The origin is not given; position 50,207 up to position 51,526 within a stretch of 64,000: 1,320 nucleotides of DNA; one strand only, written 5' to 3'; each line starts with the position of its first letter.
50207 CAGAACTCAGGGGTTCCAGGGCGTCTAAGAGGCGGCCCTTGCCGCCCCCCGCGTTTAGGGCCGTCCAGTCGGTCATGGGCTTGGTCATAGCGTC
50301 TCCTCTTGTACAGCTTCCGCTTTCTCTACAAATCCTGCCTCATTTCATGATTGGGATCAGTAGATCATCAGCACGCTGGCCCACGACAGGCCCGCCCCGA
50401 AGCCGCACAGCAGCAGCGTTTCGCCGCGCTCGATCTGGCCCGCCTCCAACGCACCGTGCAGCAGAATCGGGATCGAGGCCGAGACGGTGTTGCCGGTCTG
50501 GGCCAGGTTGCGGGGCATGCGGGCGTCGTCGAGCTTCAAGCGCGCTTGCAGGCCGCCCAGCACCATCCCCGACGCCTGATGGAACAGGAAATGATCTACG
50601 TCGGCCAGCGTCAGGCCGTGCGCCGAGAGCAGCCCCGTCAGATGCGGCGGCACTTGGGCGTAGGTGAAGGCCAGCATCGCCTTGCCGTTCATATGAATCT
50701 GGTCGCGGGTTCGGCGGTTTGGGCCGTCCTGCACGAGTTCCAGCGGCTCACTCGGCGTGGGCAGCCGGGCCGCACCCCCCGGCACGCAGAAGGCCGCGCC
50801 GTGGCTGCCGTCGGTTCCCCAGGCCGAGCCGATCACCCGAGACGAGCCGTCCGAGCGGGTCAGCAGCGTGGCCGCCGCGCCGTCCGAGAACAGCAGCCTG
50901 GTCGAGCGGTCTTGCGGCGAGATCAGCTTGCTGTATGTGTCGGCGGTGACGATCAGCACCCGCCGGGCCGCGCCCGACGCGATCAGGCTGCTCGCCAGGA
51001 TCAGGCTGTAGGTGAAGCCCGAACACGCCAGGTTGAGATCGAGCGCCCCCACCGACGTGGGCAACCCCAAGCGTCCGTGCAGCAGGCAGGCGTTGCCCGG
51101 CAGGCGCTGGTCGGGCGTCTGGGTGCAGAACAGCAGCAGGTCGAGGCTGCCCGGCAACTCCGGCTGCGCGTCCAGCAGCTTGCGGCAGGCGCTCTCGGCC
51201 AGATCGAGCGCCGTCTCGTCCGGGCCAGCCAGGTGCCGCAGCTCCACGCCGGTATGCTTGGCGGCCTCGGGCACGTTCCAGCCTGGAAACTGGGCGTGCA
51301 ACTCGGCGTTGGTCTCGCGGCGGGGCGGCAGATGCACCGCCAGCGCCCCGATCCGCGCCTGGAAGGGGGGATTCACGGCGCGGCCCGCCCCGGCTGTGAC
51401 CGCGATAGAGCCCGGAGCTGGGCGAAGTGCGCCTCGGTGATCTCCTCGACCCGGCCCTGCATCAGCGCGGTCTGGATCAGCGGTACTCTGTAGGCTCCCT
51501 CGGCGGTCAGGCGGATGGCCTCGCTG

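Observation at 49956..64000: Translationally coupled hybrid PKS / thiazole-type NRPS cluster with reductive release, transaminase, GNAT-like enzyme, HemN-like radical SAM, KAS III and ACP (runs off the window edge)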

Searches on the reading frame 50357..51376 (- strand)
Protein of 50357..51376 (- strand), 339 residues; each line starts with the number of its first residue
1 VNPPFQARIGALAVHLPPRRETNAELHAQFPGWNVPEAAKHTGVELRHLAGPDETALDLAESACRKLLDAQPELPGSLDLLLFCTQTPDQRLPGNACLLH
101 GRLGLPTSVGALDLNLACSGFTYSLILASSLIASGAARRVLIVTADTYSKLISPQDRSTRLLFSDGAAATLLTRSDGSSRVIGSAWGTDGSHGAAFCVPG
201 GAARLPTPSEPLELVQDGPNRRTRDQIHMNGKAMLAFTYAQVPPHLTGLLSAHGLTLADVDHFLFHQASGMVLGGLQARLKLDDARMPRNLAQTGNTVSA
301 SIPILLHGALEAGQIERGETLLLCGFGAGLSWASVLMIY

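Call 6: search_protein_families(library=pfam, proteins=[window:50357-51376:-], max_evalue=0.001)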
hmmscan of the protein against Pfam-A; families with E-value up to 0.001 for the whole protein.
window:50357-51376:- (339 aa): 3 families
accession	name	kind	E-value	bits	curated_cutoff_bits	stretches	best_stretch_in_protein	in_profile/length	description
PF08541.16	ACP_syn_III_C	-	8.5e-27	93.6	26.6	1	250-337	1-88/90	3-Oxoacyl-[acyl-carrier-protein (ACP)] synthase III C terminal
PF08545.16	ACP_syn_III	-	5.6e-26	90.7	24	1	112-190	1-80/80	3-Oxoacyl-[acyl-carrier-protein (ACP)] synthase III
PF00195.25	Chal_sti_synt_N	-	2.9e-05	24.1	27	1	58-172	101-221/225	Chalcone and stilbene synthases, N-terminal domain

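Call 11: search_protein_families(library=ncbifam, proteins=[window:50357-51376:-], max_evalue=0.00001)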
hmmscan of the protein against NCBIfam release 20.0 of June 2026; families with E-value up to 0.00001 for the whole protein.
window:50357-51376:- (339 aa): 13 families
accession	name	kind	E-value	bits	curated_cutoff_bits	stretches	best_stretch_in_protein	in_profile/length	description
NF006829.0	PRK09352.1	subfamily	8.3e-74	248.4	249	1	6-337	4-319/322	beta-ketoacyl-ACP synthase 3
TIGR00747.1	fabH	subfamily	4.8e-63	213.2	292.1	1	6-337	2-320/322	beta-ketoacyl-ACP synthase III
NF005541.0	PRK07204.1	equivalog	1e-47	163.1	402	1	9-339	7-329/329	beta-ketoacyl-ACP synthase III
NF004623.0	PRK05963.1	equivalog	3.3e-47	161.4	437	1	8-337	7-326/328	beta-ketoacyl-ACP synthase III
NF009519.0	PRK12880.1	equivalog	4.4e-38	131.5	436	1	40-337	44-336/353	beta-ketoacyl-ACP synthase III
NF006720.0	PRK09258.1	equivalog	2.7e-23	82.8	285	1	39-331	44-330/338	3-oxoacyl-ACP synthase III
NF005308.0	PRK06840.1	equivalog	2.4e-21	76.1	315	1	7-336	5-332/339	3-oxoacyl-ACP synthase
NF005703.0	PRK07515.1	equivalog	7.2e-21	74.5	304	1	59-337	99-370/373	beta-ketoacyl-ACP synthase III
NF003274.0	PRK04262.1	equivalog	2.1e-17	63.2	244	2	14-176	10-168/347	hydroxymethylglutaryl-CoA synthase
NF005293.2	PRK06816.1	subfamily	5.7e-16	58.5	450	2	246-323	278-360/378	StlD/DarB family beta-ketosynthase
NF053539.1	resorcinol_DarB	exception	1.9e-12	47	550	0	248-324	279-360/377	dialkylresorcinol biosynthesis protein DarB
TIGR01835.1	HMG-CoA-S_prok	equivalog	2e-07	30.2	360.35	1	48-147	41-138/382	hydroxymethylglutaryl-CoA synthase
TIGR00748.1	HMG_CoA_syn_Arc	equivalog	2.5e-07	30.2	353.35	0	33-149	25-143/345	hydroxymethylglutaryl-CoA synthase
